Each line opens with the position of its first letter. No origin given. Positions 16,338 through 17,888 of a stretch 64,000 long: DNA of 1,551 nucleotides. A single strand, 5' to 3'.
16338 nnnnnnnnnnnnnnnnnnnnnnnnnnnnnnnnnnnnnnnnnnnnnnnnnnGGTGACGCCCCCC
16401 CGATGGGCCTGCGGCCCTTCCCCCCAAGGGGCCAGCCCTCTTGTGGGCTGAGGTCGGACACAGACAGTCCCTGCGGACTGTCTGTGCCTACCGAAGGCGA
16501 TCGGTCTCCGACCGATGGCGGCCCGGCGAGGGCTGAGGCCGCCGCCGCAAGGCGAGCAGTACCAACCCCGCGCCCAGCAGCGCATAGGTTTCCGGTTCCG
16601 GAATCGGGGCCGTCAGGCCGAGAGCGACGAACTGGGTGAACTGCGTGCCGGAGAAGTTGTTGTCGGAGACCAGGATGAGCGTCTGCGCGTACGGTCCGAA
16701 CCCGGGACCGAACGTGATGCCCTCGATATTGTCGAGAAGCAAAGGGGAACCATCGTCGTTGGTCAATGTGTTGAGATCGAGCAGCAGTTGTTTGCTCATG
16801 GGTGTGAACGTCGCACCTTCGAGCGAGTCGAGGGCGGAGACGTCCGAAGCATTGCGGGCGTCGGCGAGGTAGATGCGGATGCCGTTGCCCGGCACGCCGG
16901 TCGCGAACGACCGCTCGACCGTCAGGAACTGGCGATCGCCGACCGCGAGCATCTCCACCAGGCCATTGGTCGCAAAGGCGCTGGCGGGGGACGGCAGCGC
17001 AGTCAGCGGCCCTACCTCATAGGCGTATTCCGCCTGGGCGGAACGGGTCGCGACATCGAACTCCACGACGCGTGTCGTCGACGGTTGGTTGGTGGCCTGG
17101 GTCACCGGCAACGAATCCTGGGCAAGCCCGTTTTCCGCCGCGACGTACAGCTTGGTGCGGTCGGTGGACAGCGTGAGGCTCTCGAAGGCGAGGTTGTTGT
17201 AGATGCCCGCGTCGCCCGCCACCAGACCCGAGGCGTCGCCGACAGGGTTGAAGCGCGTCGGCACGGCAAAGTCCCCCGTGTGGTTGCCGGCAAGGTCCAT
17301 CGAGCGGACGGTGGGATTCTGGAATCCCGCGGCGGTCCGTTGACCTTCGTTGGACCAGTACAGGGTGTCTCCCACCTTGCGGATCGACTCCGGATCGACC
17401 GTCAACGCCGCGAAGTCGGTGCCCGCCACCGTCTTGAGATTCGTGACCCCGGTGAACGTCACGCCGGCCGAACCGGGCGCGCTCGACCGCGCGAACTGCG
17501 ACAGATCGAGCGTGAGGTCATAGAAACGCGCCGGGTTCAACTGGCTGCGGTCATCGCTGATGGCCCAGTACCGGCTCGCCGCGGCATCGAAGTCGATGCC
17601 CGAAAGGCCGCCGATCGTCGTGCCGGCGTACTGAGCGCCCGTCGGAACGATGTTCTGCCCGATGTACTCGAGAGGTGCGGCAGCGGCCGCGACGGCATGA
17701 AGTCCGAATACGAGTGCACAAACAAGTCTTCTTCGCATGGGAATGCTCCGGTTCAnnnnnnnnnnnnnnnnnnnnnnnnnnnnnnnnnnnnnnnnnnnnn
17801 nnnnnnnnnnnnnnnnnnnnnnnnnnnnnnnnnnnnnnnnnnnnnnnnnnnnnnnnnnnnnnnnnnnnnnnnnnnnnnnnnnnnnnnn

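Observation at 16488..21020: Three adjacent PEP-CTERM-anchored predicted phosphoesterases (phytase-like, EEP, choice-of-anchor-I/alkaline-phosphatase-like)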

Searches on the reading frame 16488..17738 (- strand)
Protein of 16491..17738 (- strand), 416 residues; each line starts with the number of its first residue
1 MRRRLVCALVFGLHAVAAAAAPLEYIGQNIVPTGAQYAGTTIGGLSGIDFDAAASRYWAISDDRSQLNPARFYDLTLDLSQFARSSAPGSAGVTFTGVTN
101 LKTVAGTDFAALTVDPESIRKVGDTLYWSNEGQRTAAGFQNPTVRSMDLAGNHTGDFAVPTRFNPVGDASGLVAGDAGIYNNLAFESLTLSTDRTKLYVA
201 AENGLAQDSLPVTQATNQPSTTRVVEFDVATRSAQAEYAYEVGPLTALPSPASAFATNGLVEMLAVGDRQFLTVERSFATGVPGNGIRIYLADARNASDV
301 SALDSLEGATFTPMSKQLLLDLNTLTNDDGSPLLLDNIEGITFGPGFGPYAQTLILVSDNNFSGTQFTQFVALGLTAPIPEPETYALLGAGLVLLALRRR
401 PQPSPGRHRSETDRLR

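Call 3: search_protein_families(library=pfam, proteins=[window:16491-17738:-], max_evalue=0.01)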
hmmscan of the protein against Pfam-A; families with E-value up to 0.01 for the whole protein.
seq(416 aa): 2 families
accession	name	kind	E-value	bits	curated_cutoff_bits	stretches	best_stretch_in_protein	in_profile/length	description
PF13449.12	Phytase-like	-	2.4e-76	257.8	27.6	1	40-362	1-284/284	Esterase-like activity of phytase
PF07589.16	PEP-CTERM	-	1.5e-05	25.3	20.7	1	378-400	1-24/24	PEP-CTERM motif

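Call 4: search_protein_families(library=ncbifam, proteins=[window:16491-17738:-], max_evalue=0.01)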
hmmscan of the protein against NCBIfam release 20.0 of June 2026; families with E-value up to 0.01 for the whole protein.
seq(416 aa): 9 families
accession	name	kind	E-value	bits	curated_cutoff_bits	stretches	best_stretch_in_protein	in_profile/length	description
NF038118.1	PEP_CTERM_CCXG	equivalog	2.8e-06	27.2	90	1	363-400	159-197/199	CCXG family PEP-CTERM protein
NF038126.1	PEP_CTERM_FxDxF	subfamily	1.2e-05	25.6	50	1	376-397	139-160/165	FxDxF family PEP-CTERM protein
NF038129.1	PEP_NF038129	equivalog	2e-05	24.5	65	1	368-400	158-192/194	NF038129 family PEP-CTERM protein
NF041538.1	PEP_EDSA_1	subfamily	0.00011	22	100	1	376-400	283-305/307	EDSAP-1 family PEP-CTERM protein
TIGR02595.1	PEP_CTERM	domain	0.00014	22.4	16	1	379-401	1-23/24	PEP-CTERM sorting domain-containing protein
NF038125.1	PEP_CTERM_THxN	subfamily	0.00028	20.6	85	1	372-400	216-244/246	THxN family PEP-CTERM protein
NF033554.9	floc_PepA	equivalog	0.00038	20.4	80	1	277-400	139-258/261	flocculation-associated PEP-CTERM protein PepA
NF038120.1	PEP_CTERM_QFxxD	subfamily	0.001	19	80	1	376-400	190-214/215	NF038120 family PEP-CTERM protein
NF038119.1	PEP_CTERM_MHFG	equivalog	0.0023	18.3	100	1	374-400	231-257/260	MHFG family PEP-CTERM protein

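Call 12: search_solved_structures(query=window:16491-17738:-, max_evalue=1, show_alignments=1)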
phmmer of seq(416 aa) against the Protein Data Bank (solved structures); distinct sequences matched with E-value up to 1: 0.

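Call 53: find_homologous_proteins(query=window:16491-17738:-, max_evalue=0.00001)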
Query seq(416 aa) (416 aa): 1892 proteins with E <= 0.00001 among 8000 candidates; the best 120 are listed.
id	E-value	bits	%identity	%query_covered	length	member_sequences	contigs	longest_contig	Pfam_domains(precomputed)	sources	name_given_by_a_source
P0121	9.4e-244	827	94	93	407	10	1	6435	PF07589.17,PF13449.13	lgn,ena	-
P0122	5.1e-221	752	86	93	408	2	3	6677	PF13449.13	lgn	-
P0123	1.1e-219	748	85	93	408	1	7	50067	PF07589.17,PF13449.13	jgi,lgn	jgi:hypothetical protein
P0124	7.4e-213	725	83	92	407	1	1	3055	PF13449.13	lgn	-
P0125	2.5e-200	684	78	92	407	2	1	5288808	PF13449.13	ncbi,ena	-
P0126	1.1e-182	626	77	90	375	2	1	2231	PF13449.13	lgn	-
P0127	1.3e-143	497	62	95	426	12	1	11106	PF07589.17,PF13449.13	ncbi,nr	ncbi:MAG: esterase-like activity of phytase family protein [Gammaproteobacteria bacterium]|nr:estera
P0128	1.1e-141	491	61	89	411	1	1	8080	PF13449.13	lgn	-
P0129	8.8e-141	488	62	88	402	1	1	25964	PF07589.17,PF13449.13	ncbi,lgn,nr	ncbi:MAG: PEP-CTERM sorting domain-containing protein [Betaproteobacteria bacterium]|nr:PEP-CTERM so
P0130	2.9e-139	483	61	90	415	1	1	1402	PF13449.13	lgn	-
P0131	4.6e-138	479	58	98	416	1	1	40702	PF07589.17,PF13449.13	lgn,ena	-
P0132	5.1e-138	479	58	99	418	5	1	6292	PF07589.17,PF13449.13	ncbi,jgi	jgi:hypothetical protein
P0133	1.9e-137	477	61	88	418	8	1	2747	PF07589.17,PF13449.13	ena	-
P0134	2.4e-137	476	60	95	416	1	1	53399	PF07589.17,PF13449.13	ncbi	ncbi:MAG: esterase-like activity of phytase family protein [Pseudomonadota bacterium]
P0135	4.8e-137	475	60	92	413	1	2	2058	PF13449.13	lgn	-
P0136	5.2e-137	475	61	88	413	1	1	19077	PF13449.13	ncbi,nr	ncbi:MAG: esterase-like activity of phytase family protein [Burkholderiales bacterium]|nr:esterase-l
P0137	6.0e-137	475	61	91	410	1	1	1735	PF07589.17,PF13449.13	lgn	-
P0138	7.3e-137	475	61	88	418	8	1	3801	PF07589.17,PF13449.13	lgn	-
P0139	7.8e-137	475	59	96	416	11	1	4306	PF07589.17,PF13449.13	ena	-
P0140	9.7e-137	474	59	96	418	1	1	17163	PF07589.17,PF13449.13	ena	-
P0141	1.1e-136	474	59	95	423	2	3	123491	PF07589.17,PF13449.13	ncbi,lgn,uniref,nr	ncbi:esterase-like activity of phytase family protein [Thiobacillus sp.]|uniref:esterase-like activi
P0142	1.2e-136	474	60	92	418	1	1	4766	PF07589.17,PF13449.13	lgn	-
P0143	1.6e-136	474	60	96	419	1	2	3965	PF07589.17,PF13449.13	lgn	-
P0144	2.3e-136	473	59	97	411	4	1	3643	PF13449.13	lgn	-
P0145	3.0e-136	473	59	96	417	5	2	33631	PF07589.17,PF13449.13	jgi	jgi:hypothetical protein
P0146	3.1e-136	473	60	95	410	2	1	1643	PF07589.17,PF13449.13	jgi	jgi:hypothetical protein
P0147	4.8e-136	472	58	93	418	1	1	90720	PF07589.17,PF13449.13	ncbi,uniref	ncbi:esterase-like activity of phytase family protein [Roseateles sp.]|uniref:esterase-like activity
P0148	4.9e-136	472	59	96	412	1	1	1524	PF07589.17,PF13449.13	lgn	-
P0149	6.1e-136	472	61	88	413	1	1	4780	PF13449.13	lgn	-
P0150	7.6e-136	472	60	91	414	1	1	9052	PF13449.13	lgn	-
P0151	7.7e-136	472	59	96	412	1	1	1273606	PF07589.17,PF13449.13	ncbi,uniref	ncbi:esterase-like activity of phytase family protein [Viridibacterium curvum]|uniref:Esterase-like 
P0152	9.3e-136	471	58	97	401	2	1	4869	PF07589.17,PF13449.13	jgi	-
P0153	1.0e-135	471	62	88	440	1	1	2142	PF13449.13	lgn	-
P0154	1.8e-135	470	59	93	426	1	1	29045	PF07589.17,PF13449.13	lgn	-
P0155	2.1e-135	470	60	92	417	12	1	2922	PF07589.17,PF13449.13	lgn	-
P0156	2.3e-135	470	60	92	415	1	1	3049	PF07589.17,PF13449.13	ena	-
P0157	4.7e-135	469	59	94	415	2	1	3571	PF07589.17,PF13449.13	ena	-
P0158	6.0e-135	469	59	92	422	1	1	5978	PF07589.17,PF13449.13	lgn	-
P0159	6.8e-135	468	60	90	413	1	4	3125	PF07589.17,PF13449.13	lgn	-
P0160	2.1e-134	467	60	93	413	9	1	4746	PF13449.13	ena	-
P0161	4.0e-134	466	58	89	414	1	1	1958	PF07589.17,PF13449.13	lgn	-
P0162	5.5e-134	465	58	90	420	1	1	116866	PF07589.17,PF13449.13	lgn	-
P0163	6.2e-134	465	58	97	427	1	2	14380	PF07589.17,PF13449.13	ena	-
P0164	1.1e-133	464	62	87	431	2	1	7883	PF07589.17,PF13449.13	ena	-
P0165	1.5e-133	464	59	96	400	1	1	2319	PF07589.17,PF13449.13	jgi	jgi:hypothetical protein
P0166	1.8e-133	464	58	93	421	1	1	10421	PF13449.13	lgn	-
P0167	1.9e-133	464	59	92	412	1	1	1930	PF07589.17,PF13449.13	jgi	jgi:hypothetical protein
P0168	2.0e-133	464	56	98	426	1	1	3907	PF13449.13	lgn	-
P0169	4.2e-133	463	57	95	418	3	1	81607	PF07589.17,PF13449.13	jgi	-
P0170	7.0e-133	462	59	91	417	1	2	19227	PF13449.13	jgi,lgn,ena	jgi:hypothetical protein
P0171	7.5e-133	462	57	92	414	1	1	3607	PF07589.17,PF13449.13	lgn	-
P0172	1.4e-132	461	58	92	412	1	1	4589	PF07589.17,PF13449.13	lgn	-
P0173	2.1e-132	460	58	99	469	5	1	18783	PF13449.13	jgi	-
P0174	2.7e-132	460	57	95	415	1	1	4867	PF07589.17,PF13449.13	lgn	-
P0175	3.0e-132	460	60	90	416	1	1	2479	PF07589.17,PF13449.13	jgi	jgi:hypothetical protein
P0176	3.9e-132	459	57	96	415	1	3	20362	PF07589.17,PF13449.13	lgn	-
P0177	4.6e-132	459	56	96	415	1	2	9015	PF07589.17,PF13449.13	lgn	-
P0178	4.7e-132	459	58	95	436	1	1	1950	PF13449.13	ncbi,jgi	jgi:hypothetical protein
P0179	5.5e-132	459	57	91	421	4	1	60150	PF07589.17,PF13449.13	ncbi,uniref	ncbi:esterase-like activity of phytase family protein [Paucibacter sp. AS339]|uniref:esterase-like a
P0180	1.1e-131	458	56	96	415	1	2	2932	PF07589.17,PF13449.13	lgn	-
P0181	1.4e-131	458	59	92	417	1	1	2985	PF13449.13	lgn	-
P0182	2.9e-131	456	58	94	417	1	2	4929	PF13449.13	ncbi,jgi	jgi:hypothetical protein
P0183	3.3e-131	456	56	95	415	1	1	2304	PF07589.17,PF13449.13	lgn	-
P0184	3.9e-131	456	57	96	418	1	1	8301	PF13449.13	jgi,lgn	jgi:hypothetical protein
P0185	5.4e-131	456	57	96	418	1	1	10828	PF13449.13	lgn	-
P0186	6.7e-131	455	61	87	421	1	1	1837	PF13449.13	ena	-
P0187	7.3e-131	455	59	96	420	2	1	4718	PF13449.13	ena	-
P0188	7.8e-131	455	59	93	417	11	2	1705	PF07589.17,PF13449.13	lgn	-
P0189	8.3e-131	455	57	96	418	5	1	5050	PF13449.13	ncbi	-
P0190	1.0e-130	455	60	88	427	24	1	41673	PF07589.17,PF13449.13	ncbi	-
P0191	1.3e-130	454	57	96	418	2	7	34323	PF13449.13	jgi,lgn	jgi:hypothetical protein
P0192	1.5e-130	454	58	91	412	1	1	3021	PF07589.17,PF13449.13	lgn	-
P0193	1.8e-130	454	59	92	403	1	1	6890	PF07589.17,PF13449.13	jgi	-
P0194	2.0e-130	454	59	93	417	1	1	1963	PF07589.17,PF13449.13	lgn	-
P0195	2.7e-130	453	57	96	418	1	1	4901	PF13449.13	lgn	-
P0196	2.9e-130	453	58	91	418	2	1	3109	PF13449.13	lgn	-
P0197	4.3e-130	453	62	87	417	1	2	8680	PF13449.13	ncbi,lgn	-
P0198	4.4e-130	453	55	95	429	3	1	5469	PF07589.17,PF13449.13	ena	-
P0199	9.0e-130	452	60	87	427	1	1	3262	PF07589.17,PF13449.13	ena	-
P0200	1.1e-129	451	57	96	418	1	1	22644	PF13449.13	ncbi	-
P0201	1.3e-129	451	57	96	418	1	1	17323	PF13449.13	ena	-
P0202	1.3e-129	451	60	93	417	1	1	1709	PF07589.17,PF13449.13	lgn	-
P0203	1.6e-129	451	59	91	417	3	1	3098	PF07589.17,PF13449.13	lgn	-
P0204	2.0e-129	450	59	92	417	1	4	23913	PF13449.13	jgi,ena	jgi:hypothetical protein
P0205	2.3e-129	450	59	91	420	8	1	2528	PF13449.13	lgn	-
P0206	2.5e-129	450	56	97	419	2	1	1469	PF13449.13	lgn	-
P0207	2.8e-129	450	59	92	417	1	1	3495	PF13449.13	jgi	jgi:hypothetical protein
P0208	2.9e-129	450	57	99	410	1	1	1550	PF13449.13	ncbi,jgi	jgi:hypothetical protein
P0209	2.9e-129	450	59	95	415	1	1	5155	PF07589.17,PF13449.13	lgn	-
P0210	3.3e-129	450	58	91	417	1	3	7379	PF07589.17,PF13449.13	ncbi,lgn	-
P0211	4.2e-129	449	58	92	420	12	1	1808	PF13449.13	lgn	-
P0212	4.5e-129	449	56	97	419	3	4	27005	PF13449.13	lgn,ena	-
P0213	7.4e-129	449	60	88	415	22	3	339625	PF13449.13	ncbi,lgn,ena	-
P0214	8.0e-129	448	57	93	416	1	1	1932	PF13449.13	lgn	-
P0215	8.2e-129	448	58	92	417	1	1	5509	PF13449.13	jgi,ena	jgi:hypothetical protein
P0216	1.2e-128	448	58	92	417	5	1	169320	PF13449.13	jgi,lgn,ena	jgi:hypothetical protein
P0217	1.3e-128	448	59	92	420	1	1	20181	PF13449.13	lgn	-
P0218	1.4e-128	448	58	96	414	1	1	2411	PF13449.13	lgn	-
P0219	2.0e-128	447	57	96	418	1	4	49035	PF13449.13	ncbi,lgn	-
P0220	2.4e-128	447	58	88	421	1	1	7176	PF07589.17,PF13449.13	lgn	-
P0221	2.8e-128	447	58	96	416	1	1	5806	PF13449.13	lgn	-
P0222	2.9e-128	447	60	90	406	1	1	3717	PF13449.13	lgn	-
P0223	3.4e-128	446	57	96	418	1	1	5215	PF13449.13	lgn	-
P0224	3.5e-128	446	58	96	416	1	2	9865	PF07589.17,PF13449.13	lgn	-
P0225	4.2e-128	446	58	92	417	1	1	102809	PF13449.13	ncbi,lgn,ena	-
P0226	4.3e-128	446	56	96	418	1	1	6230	PF13449.13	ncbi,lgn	-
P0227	4.8e-128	446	56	98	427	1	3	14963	PF13449.13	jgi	jgi:hypothetical protein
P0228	5.4e-128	446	59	92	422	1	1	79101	PF13449.13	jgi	-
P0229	5.8e-128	446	59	88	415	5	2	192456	PF13449.13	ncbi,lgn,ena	-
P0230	6.3e-128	445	58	90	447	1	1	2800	PF13449.13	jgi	jgi:hypothetical protein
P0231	8.9e-128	445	58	91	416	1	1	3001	PF07589.17,PF13449.13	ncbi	-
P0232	1.0e-127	445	57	92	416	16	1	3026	PF13449.13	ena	-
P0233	1.3e-127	444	58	92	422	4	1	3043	PF13449.13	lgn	-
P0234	1.9e-127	444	58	88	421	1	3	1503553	PF13449.13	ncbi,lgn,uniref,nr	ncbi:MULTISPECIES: esterase-like activity of phytase family protein [unclassified Roseateles]|uniref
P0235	2.1e-127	444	57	93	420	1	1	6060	PF07589.17,PF13449.13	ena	-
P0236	2.3e-127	444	58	90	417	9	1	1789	PF13449.13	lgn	-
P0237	2.5e-127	443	56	96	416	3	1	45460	PF13449.13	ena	-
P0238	2.7e-127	443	56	97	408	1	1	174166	PF13449.13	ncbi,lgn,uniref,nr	ncbi:esterase-like activity of phytase family protein [Niveibacterium sp. 24ML]|uniref:esterase-like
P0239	3.1e-127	443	58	93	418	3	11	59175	PF07589.17,PF13449.13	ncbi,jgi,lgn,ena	-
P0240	3.9e-127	443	58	91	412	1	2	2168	PF13449.13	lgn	-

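Call 61: predict_structure(alignment_id=A2)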
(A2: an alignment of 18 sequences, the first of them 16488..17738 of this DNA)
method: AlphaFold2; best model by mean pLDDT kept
length: 416 residues; sequences in the alignment: 18
mean_pLDDT: 83.6   pTM: 0.82
mean pLDDT of the five models: 83.6, 82.3, 81.6, 81.0, 80.9
residues with pLDDT >= 90: 217; 70-90: 122; 50-70: 52; < 50: 25
segments of 3 or more residues with pLDDT < 50: 2-4, 11-19, 384-386, 406-411, 413-416
pLDDT, mean of each block of 10 residues (from residue 1): 51 45 90 86 89 93 74 96 93 95 93 88 95 75 95 97 87 84 84 96 85 69 96 97 87 85 93 91 84 97 94 95 93 85 94 89 69 85 51 59 50 43
secondary structure, 60 per line:
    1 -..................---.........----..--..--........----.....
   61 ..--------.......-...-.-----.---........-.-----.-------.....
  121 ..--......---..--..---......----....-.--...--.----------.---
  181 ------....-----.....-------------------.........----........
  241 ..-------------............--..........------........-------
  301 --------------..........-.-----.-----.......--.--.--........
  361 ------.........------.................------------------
elements in order: H2-19 E23-31 E44-51 E56-62 E71-77 E93-100 E116-122 E125-130 E143-148 E153-156 E187-190 E196-200 E220-228 E233-242 E256-267 E270-279 E286-293 E315-321 E338-344 E353-360 E367-375 H382-398

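Call 64: fold_search(model_id=the predicted structure, library=pdb)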
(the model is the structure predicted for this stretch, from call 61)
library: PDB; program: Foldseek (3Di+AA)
matches with E <= 10: 915; with E <= 0.001: 69
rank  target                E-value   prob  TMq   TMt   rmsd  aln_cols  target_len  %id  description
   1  6vyc_A                1.1e-07  1.00  0.33  0.39  11.8       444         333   10  Crystal structure of WD-repeat domain of human WDR91 (released 2020-03-25)
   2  9ejo                  2.3e-07  1.00  0.33  0.40  14.0       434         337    9  Crystal structure of WDR91 in complex with XS381295 (released 2025-02-26)
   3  3rfh_B                9.8e-07  1.00  0.32  0.42  11.6       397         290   11  Crystal structure of the yeast RACK1 dimer in space group P21 (released 2011-07-06)
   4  9d1i_A                1.0e-06  1.00  0.38  0.42  13.5       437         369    9  Structure of Ubiquitin bound to KLHDC3-EloB/C (released 2024-11-20)
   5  3qqz                  1.5e-06  1.00  0.39  0.62   7.4       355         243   11  Crystal structure of the C-terminal domain of the yjiK protein from Escherichia coli CFT073 (released 2011-03-09)
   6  3fvz                  2.7e-06  1.00  0.36  0.43   8.6       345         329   10  Structure of Peptidyl-alpha-hydroxyglycine alpha-Amidating Lyase (PAL) (released 2009-09-01)
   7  9n6z_LO               2.7e-06  0.99  0.17  0.10  25.8       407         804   10  SSU processome maturation and disassembly, State D (released 2025-11-05)
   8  9d1y_A                3.9e-06  1.00  0.36  0.40  12.3       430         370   11  Structure of G75R Ubiquitin bound to KLHDC3-EloB/C (released 2024-11-20)
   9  2i3s_E                4.8e-06  1.00  0.29  0.34  13.4       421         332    8  Bub3 complex with Bub1 GLEBS motif (released 2007-01-09)
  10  2oit                  5.0e-06  1.00  0.30  0.29  12.3       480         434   10  Crystal Structure of the N-terminal Domain of the Human Proto-oncogene Nup214/CAN (released 2007-02-06)
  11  9l5s_T                8.9e-06  1.00  0.34  0.40  12.4       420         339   11  Cryo-EM structure of the thermophile spliceosome (state B*Q1) (released 2025-03-12)
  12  8xi2_T                1.7e-05  1.00  0.33  0.38  12.6       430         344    9  Cryo-EM structure of the Chlamydomonas C* complex (released 2024-10-09)
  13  3vsf_A                1.8e-05  1.00  0.45  0.41   7.0       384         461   11  Crystal structure of 1,3Gal43A, an exo-beta-1,3-Galactanase from Clostridium thermocellum (released 2012-12-05)
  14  8djf                  1.8e-05  1.00  0.38  0.50   8.0       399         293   11  Crystal structure of RPA3624, a beta-propeller lactonase from Rhodopseudomonas palustris, with active-site bound tetrahe (released 2023-01-11)
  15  3q6k_A                1.8e-05  1.00  0.38  0.41   9.2       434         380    9  Salivary protein from Lutzomyia longipalpis (released 2011-07-27)
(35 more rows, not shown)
